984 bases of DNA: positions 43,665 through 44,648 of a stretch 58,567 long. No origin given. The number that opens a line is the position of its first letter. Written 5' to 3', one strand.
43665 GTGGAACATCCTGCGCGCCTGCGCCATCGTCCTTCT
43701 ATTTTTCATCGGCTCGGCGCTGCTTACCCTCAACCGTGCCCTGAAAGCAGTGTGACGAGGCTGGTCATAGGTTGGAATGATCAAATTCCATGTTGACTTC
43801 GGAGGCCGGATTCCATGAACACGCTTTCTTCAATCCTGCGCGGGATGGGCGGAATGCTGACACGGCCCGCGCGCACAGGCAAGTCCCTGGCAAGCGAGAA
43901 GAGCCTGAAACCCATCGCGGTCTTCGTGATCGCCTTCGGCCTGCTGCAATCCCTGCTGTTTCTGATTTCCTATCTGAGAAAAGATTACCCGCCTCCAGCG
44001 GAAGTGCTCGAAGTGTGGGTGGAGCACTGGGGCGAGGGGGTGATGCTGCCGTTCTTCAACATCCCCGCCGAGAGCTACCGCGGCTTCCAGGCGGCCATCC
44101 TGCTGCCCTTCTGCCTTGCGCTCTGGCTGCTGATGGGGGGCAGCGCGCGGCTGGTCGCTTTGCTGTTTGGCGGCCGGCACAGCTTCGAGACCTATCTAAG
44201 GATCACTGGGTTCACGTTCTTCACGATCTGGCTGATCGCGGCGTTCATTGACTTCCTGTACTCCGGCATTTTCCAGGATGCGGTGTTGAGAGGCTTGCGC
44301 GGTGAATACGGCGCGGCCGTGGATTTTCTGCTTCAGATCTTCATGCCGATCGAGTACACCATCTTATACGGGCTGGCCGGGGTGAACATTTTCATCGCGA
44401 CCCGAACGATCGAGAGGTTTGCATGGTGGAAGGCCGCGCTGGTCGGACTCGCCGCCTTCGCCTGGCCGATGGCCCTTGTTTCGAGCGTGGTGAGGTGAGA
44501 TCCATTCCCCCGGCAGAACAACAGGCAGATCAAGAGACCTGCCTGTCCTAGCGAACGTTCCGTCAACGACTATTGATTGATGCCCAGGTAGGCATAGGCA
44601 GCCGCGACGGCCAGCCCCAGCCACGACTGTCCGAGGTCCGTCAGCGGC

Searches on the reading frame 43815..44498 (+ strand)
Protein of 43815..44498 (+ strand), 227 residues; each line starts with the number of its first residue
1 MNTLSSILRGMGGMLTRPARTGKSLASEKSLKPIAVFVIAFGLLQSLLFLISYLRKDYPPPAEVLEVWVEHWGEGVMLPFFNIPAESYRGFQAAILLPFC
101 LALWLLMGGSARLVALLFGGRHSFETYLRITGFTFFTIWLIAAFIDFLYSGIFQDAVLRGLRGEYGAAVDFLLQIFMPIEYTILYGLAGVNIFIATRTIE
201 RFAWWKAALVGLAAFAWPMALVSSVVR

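Call 21: search_protein_families(library=pfam, proteins=[window:43815-44498:+], max_evalue=0.001)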
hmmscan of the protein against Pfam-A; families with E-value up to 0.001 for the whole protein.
window:43815-44498:+ (227 aa): 1 family
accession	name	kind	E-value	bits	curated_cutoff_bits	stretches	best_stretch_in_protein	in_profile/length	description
PF04893.22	Yip1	-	1.8e-08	34.9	28.6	1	13-217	2-165/173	Yip1 domain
